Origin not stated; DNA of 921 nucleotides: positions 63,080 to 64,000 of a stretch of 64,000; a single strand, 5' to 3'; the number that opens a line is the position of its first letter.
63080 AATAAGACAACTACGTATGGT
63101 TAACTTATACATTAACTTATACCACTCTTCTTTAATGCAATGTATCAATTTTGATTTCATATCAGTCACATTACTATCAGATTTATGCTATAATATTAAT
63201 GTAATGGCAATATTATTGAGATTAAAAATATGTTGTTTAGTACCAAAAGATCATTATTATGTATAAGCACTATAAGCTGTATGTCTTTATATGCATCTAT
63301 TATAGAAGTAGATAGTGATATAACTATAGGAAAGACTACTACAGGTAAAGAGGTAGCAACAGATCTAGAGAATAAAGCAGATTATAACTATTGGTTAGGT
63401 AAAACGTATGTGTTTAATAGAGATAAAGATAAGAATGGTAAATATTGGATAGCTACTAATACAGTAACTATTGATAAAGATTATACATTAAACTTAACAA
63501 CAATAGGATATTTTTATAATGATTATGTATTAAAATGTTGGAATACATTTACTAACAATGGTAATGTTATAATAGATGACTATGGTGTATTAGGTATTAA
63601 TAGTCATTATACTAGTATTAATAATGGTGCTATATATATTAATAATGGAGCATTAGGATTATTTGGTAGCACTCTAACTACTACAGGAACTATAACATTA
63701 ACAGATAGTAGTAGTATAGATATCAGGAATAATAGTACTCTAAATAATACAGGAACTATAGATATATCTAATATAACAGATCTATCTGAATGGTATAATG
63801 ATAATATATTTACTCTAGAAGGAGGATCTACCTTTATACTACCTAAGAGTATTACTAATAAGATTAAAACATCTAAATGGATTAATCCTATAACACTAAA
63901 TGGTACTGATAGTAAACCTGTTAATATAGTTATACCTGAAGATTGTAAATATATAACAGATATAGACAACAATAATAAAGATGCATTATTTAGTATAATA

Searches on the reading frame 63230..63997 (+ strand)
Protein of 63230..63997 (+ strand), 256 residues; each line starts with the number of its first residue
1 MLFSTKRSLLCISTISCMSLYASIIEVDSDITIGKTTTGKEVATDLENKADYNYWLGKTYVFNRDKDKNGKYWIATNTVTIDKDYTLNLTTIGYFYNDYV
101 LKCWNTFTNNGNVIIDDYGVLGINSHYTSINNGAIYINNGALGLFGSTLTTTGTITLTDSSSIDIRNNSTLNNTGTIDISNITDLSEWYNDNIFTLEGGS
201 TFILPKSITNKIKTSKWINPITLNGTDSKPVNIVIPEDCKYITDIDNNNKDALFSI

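Call 7: search_protein_families(library=pfam, max_evalue=1, proteins=[window:63230-63997:+])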
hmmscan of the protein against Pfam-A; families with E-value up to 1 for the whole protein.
window:63230-63997:+ (256 aa): 1 family
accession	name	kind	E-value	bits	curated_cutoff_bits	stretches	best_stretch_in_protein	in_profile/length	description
PF20606.3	DUF6799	-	0.19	11.9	26.8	0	146-177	32-63/63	Domain of unknown function (DUF6799)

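Call 8: search_protein_families(library=ncbifam, max_evalue=1, proteins=[window:63230-63997:+])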
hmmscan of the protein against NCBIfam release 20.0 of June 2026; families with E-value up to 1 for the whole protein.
window:63230-63997:+ (256 aa): 0 families

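Call 35: search_protein_representatives(alignment_id=A2)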
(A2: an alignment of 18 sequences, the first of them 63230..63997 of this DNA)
Query: 18 sequences, 269 profile positions. Proteins with E-value up to 0.001 (for the whole library): 147; up to 1e-10: 23; up to 1e-30: 14. The best 147 are listed.
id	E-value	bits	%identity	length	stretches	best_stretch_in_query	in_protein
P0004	5.0e-131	452.3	-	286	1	1-269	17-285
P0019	6.6e-90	317.4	-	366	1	3-268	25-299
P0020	2.5e-89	315.5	-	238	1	4-210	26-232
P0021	9.5e-73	261.2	-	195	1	1-186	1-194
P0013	2.7e-71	256.4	-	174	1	78-255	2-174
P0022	1.3e-68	247.6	-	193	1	46-239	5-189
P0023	2.4e-68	246.7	-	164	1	114-259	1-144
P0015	4.4e-58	213.1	-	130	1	145-269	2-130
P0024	8.0e-52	192.6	-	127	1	38-166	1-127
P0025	4.1e-51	190.2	-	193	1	1-144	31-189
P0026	2.5e-44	168.0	-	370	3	124-268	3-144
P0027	2.4e-40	154.9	-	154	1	1-125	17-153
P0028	2.6e-33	131.9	-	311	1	7-253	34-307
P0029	8.9e-31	123.6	-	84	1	154-236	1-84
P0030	2.1e-21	92.8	-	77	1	38-114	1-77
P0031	5.1e-21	91.5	-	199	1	69-255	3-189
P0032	8.5e-21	90.8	-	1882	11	81-183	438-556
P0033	2.8e-19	85.9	-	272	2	127-254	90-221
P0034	3.0e-13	66.1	-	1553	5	59-153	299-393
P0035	1.2e-12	64.1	-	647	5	74-179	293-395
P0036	1.4e-11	60.6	-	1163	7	58-155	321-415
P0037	4.5e-11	58.9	-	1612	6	82-157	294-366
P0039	1.8e-10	56.9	-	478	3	80-143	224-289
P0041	2.9e-10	56.3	-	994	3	55-143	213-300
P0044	4.1e-09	52.5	-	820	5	92-157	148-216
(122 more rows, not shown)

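Call 38: search_protein_families(library=pfam, max_evalue=0.01, proteins=[P0032, P0034, P0035, P0036, P0037, P0039, P0041, P0044])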
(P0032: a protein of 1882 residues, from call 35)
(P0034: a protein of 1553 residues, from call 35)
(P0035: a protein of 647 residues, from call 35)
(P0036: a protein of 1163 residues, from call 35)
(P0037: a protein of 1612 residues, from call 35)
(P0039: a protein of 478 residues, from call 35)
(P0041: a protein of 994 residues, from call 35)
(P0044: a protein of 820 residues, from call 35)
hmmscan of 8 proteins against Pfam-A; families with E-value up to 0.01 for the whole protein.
P0032 (1882 aa): 0 families

P0034 (1553 aa): 2 families
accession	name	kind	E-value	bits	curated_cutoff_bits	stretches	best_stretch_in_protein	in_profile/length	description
PF16640.11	Big_3_5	-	2.6e-17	63.6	35.5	1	1030-1122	2-85/88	Bacterial Ig-like domain (group 3)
PF03144.31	GTP_EFTU_D2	-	9.2e-05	23.2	30.3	0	270-302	9-43/73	Elongation factor Tu domain 2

P0035 (647 aa): 1 family
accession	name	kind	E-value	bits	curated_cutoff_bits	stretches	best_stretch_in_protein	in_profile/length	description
PF20606.3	DUF6799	-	0.00056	20.1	26.8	0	604-639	27-62/63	Domain of unknown function (DUF6799)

P0036 (1163 aa): 0 families

P0037 (1612 aa): 1 family
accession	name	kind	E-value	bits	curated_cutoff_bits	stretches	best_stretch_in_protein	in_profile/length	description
PF13403.11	Hint_2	-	5.5e-36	124.6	28.4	1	1290-1423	1-145/147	Hint domain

P0039 (478 aa): 1 family
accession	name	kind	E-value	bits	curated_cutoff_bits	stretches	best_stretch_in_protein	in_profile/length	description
PF00404.24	Dockerin_1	-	0.00042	20.9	22.9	1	366-414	2-54/57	Dockerin type I domain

P0041 (994 aa): 2 families
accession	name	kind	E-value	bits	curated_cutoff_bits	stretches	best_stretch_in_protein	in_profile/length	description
PF11765.13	Hyphal_reg_CWP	-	1.4e-05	24.6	28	1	464-546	78-176/328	Hyphally regulated cell wall protein N-terminal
PF00404.24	Dockerin_1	-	0.00046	20.8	22.9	1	944-986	2-51/57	Dockerin type I domain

P0044 (820 aa): 1 family
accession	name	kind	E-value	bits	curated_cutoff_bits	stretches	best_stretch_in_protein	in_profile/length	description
PF07589.16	PEP-CTERM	-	0.00021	21.7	20.7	1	781-802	1-24/24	PEP-CTERM motif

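Call 69: search_solved_structures(query=A2, max_evalue=1)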
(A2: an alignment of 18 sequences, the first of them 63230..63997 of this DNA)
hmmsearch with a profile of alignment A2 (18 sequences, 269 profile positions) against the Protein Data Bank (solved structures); distinct sequences matched with E-value up to 1: 2.
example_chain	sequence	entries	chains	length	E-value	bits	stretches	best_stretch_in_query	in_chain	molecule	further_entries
2r39_A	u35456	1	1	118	0.05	16.1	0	46-80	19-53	FixG-related protein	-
3o0k_A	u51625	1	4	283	0.18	14.3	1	175-210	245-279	Aldo/keto reductase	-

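Call 84: list_cluster_members(proteins=[P0028, P0033, P0019, P0026, P0031, P0001, P0020, P0025])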
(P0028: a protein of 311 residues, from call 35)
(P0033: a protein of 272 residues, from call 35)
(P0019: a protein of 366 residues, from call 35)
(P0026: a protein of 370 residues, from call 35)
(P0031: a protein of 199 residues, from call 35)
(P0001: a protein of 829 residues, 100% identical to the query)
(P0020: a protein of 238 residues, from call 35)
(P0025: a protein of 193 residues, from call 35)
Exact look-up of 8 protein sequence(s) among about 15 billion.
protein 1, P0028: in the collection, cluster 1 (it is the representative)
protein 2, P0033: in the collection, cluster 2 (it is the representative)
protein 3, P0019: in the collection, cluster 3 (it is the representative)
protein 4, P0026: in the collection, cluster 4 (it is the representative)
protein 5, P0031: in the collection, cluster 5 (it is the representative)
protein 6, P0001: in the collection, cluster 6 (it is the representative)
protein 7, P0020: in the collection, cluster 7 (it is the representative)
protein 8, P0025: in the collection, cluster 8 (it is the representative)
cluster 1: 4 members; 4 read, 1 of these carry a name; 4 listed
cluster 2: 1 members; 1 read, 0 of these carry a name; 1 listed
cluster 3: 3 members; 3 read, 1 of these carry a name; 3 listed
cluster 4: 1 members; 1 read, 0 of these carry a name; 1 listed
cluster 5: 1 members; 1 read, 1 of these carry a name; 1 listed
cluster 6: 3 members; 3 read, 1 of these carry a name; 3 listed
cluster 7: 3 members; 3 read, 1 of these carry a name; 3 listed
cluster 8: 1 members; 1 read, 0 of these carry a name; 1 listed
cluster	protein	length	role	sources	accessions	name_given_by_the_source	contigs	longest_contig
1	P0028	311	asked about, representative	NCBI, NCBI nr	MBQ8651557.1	MAG: hypothetical protein IJ481_03460 [Alphaproteobacteria bacterium] | hypothetical protein [Alphaproteobacteria bacterium]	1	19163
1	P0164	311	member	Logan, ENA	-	-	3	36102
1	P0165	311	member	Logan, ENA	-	-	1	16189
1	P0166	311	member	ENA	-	-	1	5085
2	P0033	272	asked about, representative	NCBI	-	-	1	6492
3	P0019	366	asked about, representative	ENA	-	-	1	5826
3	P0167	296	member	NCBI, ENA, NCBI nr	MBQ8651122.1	MAG: hypothetical protein IJ481_01175 [Alphaproteobacteria bacterium] | hypothetical protein [Alphaproteobacteria bacterium]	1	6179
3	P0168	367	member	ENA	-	-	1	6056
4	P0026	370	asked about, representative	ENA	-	-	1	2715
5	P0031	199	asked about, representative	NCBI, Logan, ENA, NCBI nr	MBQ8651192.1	MAG: hypothetical protein IJ481_01545 [Alphaproteobacteria bacterium] | hypothetical protein [Alphaproteobacteria bacterium]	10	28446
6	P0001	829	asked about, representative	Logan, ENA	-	-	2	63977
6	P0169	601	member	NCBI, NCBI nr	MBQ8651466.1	MAG: hypothetical protein IJ481_02980 [Alphaproteobacteria bacterium] | hypothetical protein [Alphaproteobacteria bacterium]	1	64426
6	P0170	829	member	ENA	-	-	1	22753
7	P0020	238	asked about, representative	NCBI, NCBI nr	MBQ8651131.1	MAG: hypothetical protein IJ481_01225, partial [Alphaproteobacteria bacterium] | hypothetical protein [Alphaproteobacteria bacterium]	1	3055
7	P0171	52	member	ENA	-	-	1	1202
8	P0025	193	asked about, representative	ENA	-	-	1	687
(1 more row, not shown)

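Call 86: find_encoding_contigs(protein=P0019, flank=3000, max_places=4)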
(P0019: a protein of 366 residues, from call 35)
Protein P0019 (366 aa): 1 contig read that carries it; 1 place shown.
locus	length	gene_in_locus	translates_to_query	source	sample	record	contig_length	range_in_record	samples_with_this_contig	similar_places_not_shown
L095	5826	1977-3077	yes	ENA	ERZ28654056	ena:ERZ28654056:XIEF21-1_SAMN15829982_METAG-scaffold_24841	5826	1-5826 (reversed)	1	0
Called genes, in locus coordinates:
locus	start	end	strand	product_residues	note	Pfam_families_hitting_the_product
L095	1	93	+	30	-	?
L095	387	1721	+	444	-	PF13742:tRNA_anti_2, PF01336:tRNA_anti-codon, PF02601:Exonuc_VII_L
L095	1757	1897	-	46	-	-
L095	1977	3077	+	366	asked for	-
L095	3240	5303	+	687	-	PF01138:RNase_PH, PF03725:RNase_PH_C, PF03726:PNPase, PF01138:RNase_PH, PF00013:KH_1, PF00575:S1, PF23459:S1_RRP5 (weak)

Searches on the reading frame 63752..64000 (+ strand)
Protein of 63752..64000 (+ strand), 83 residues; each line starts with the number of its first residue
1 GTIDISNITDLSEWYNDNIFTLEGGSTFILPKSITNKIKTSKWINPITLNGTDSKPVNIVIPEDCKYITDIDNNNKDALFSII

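Call 29: find_related_loci(query=A4, collection=genome_contigs, flank=10000)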
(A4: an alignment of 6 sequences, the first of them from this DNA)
Query A4 (83 aa) in genome_contigs; peptide patterns used: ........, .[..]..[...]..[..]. (x = any residue, [..] = any of these).
88 stretches matched a pattern, but none encodes a relative of the query by tblastn (E <= 1e-3).

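Call 90: find_related_loci(query=A4, collection=metagenome_contigs, flank=3000)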
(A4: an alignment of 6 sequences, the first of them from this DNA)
Query A4 (83 aa) in metagenome_contigs; peptide patterns used: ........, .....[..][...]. (x = any residue, [..] = any of these).
240 stretches matched a pattern, but none encodes a relative of the query by tblastn (E <= 1e-3).
